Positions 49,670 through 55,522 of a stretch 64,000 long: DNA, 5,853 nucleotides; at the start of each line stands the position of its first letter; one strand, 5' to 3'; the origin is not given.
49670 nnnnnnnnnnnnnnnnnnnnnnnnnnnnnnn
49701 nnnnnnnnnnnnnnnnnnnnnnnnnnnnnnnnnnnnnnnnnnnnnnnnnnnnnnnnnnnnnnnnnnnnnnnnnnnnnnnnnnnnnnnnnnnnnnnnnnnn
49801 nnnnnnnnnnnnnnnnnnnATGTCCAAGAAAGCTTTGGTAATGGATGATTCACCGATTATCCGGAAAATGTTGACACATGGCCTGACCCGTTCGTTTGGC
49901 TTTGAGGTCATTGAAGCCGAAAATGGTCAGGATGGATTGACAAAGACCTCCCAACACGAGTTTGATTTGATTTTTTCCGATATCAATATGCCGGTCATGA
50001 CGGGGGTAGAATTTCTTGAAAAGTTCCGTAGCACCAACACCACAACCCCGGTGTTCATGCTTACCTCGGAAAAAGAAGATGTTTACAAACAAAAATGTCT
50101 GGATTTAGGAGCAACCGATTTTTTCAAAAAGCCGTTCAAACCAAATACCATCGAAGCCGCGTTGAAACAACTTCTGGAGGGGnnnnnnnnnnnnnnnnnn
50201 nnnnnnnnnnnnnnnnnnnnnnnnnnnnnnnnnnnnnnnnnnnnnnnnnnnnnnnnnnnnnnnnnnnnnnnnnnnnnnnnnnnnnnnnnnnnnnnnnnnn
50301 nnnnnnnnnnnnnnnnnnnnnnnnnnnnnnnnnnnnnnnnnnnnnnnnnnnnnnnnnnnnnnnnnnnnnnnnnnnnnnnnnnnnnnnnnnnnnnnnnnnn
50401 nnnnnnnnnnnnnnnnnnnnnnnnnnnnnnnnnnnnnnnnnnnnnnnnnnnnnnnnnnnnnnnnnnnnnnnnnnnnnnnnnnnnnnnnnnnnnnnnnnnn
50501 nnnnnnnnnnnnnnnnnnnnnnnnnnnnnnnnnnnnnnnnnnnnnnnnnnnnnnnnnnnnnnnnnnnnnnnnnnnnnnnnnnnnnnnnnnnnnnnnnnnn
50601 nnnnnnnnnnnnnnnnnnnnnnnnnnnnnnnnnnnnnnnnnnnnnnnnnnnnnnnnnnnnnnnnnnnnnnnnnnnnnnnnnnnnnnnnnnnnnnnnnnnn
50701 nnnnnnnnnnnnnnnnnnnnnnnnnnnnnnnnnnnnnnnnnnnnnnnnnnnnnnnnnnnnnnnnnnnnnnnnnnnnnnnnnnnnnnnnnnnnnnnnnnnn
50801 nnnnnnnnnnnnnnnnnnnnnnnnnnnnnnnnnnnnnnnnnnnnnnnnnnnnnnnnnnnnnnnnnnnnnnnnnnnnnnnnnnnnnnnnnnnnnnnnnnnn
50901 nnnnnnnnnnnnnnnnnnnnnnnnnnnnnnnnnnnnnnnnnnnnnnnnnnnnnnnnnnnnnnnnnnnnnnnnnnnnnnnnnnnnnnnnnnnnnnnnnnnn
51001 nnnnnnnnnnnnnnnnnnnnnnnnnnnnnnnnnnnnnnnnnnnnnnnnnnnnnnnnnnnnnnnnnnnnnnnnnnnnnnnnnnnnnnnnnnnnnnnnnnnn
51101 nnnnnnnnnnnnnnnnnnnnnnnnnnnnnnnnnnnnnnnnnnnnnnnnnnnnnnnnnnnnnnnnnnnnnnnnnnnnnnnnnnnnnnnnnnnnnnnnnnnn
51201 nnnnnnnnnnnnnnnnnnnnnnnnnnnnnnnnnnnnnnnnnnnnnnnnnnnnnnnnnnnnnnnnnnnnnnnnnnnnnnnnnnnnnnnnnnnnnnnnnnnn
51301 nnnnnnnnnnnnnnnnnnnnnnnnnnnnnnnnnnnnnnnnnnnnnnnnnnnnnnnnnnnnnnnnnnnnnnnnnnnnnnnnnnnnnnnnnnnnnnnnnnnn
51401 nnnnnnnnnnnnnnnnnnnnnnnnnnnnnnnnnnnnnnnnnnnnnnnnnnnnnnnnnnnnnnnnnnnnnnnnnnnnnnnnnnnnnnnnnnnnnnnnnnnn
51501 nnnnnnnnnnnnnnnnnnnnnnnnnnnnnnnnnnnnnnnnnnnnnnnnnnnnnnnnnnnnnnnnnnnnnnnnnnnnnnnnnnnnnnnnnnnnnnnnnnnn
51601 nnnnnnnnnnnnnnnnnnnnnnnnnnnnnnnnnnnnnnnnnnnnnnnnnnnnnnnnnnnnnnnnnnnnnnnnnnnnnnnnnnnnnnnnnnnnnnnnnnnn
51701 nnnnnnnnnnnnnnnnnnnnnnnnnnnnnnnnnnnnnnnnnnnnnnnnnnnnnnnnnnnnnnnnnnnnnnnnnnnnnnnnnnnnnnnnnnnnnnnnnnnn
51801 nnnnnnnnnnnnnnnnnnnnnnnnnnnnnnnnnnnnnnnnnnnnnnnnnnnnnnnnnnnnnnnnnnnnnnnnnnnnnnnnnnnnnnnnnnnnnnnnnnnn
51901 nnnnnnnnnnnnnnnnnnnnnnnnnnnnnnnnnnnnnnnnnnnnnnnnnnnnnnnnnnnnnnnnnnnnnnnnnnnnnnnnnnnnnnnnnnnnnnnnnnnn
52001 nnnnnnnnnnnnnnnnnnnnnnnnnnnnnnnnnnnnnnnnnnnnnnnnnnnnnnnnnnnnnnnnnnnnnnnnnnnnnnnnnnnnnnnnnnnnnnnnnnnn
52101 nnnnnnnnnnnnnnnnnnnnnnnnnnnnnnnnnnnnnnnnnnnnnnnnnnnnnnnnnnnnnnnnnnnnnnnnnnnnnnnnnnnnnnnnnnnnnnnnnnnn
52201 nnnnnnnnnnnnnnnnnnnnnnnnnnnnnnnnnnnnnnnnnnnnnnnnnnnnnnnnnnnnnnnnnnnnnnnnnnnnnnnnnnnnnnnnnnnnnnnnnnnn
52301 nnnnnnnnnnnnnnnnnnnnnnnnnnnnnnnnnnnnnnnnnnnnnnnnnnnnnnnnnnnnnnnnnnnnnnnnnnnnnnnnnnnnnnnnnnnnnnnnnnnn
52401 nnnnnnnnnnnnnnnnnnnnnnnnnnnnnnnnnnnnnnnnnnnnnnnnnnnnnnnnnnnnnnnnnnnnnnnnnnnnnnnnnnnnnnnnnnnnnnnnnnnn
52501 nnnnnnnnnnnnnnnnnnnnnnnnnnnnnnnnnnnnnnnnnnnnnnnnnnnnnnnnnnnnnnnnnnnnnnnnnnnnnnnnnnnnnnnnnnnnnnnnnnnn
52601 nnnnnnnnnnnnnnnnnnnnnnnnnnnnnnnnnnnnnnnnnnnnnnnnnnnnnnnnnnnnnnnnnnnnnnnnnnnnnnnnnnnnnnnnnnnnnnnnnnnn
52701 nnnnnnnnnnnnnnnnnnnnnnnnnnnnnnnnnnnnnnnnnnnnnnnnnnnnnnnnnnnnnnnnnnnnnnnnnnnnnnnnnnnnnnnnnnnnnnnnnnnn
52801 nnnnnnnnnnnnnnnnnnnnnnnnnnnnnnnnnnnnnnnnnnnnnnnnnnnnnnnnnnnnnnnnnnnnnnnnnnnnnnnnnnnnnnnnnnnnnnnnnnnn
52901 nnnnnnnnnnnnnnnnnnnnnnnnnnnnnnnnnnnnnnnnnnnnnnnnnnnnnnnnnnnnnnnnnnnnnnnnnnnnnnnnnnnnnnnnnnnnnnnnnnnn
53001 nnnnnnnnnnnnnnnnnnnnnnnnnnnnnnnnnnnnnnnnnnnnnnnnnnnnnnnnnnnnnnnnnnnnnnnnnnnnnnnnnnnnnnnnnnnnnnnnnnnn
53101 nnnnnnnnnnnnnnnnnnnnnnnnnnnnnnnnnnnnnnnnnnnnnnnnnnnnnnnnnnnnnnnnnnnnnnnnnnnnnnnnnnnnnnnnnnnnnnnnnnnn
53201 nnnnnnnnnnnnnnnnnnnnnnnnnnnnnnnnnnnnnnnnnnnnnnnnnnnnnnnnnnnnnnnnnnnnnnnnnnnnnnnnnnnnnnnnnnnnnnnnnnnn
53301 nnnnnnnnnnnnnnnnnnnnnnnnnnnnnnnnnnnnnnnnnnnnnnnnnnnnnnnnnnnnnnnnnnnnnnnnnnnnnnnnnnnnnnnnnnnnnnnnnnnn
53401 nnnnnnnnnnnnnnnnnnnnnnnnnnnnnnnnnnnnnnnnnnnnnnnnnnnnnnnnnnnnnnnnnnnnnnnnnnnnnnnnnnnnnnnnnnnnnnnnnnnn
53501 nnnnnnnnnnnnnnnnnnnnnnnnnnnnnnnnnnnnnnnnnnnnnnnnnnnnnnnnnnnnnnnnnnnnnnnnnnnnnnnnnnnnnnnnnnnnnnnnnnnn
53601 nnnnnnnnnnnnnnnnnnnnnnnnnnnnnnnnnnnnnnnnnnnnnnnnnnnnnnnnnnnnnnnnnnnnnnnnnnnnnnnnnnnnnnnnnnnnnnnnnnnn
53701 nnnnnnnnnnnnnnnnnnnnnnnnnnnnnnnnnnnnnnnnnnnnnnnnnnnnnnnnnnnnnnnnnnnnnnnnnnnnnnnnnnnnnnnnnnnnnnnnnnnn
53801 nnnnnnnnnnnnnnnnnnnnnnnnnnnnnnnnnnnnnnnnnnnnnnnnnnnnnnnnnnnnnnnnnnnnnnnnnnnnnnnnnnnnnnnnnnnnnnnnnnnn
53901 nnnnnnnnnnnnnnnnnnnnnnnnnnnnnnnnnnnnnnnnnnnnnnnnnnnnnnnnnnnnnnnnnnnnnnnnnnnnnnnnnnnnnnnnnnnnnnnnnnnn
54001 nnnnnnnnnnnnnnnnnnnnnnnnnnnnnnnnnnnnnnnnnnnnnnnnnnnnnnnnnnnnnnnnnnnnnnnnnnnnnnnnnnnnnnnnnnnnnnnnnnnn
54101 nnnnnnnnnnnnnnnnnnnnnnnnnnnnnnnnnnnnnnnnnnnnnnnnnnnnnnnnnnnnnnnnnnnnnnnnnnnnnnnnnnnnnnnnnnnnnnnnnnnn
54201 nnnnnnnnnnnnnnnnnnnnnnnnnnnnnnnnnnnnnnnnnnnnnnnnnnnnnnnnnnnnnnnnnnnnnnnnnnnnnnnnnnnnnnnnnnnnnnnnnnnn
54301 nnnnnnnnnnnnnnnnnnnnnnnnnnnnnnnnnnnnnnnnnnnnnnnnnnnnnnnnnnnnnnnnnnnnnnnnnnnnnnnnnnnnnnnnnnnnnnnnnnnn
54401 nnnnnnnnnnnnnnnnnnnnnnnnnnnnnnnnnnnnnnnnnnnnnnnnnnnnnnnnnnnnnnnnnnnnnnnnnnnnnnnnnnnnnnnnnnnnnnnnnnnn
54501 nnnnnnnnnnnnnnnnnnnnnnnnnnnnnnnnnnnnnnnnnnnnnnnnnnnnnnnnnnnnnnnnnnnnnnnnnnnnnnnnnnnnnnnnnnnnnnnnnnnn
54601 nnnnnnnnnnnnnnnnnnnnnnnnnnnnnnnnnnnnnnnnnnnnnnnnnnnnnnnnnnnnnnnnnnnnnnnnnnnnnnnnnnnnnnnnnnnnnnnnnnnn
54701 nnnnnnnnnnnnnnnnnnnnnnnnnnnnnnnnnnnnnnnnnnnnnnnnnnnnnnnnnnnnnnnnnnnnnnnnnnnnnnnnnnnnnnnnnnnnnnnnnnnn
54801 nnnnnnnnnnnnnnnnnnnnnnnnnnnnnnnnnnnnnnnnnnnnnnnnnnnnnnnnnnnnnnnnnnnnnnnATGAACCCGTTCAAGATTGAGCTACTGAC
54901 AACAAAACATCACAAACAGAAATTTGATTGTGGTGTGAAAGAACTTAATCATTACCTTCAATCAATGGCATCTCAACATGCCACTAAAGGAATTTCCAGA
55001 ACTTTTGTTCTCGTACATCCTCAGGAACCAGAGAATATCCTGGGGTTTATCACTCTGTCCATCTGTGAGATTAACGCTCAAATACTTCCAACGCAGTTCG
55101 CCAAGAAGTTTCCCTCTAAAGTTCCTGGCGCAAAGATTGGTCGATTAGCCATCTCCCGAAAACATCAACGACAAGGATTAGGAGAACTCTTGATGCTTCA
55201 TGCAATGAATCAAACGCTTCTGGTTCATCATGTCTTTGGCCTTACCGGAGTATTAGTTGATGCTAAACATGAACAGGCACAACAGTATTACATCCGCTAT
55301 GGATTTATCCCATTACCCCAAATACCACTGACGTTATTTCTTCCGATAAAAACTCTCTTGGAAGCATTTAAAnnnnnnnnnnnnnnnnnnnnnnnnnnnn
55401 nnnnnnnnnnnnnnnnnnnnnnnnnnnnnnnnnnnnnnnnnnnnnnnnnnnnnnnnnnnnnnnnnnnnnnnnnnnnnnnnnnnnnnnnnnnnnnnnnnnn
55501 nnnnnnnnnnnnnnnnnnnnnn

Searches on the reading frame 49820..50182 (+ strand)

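Call 13: search_protein_families(library=pfam, proteins=[window:49820-50182:+], max_evalue=0.00001)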
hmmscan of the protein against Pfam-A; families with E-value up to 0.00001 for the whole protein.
window:49820-50182:+ (121 aa): 1 family
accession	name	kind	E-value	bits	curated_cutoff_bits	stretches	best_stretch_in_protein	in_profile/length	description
PF00072.30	Response_reg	-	2.1e-29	102.4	30.2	1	6-115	2-110/111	Response regulator receiver domain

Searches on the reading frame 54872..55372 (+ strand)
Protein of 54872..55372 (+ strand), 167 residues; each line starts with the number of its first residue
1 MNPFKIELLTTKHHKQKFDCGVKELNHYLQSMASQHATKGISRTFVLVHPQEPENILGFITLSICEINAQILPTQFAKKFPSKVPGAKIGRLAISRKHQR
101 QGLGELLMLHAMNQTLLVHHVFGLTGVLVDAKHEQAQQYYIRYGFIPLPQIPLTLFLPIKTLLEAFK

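Call 11: search_protein_families(library=ncbifam, proteins=[window:54872-55372:+], max_evalue=0.001)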
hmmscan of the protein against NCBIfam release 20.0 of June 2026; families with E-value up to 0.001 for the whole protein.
window:54872-55372:+ (167 aa): 0 families

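Call 13: search_protein_families(library=pfam, proteins=[window:54872-55372:+], max_evalue=0.00001)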
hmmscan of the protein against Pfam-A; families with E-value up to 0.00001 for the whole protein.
window:54872-55372:+ (167 aa): 3 families
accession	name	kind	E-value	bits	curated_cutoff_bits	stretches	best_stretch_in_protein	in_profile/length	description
PF13508.13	Acetyltransf_7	-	1e-07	32.6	27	1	54-146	12-83/84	Acetyltransferase (GNAT) domain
PF13673.13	Acetyltransf_10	-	5.1e-07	30.2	23.6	1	82-147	52-109/128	Acetyltransferase (GNAT) domain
PF00583.31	Acetyltransf_1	-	1.5e-06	28.9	20.7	1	43-145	34-116/116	Acetyltransferase (GNAT) family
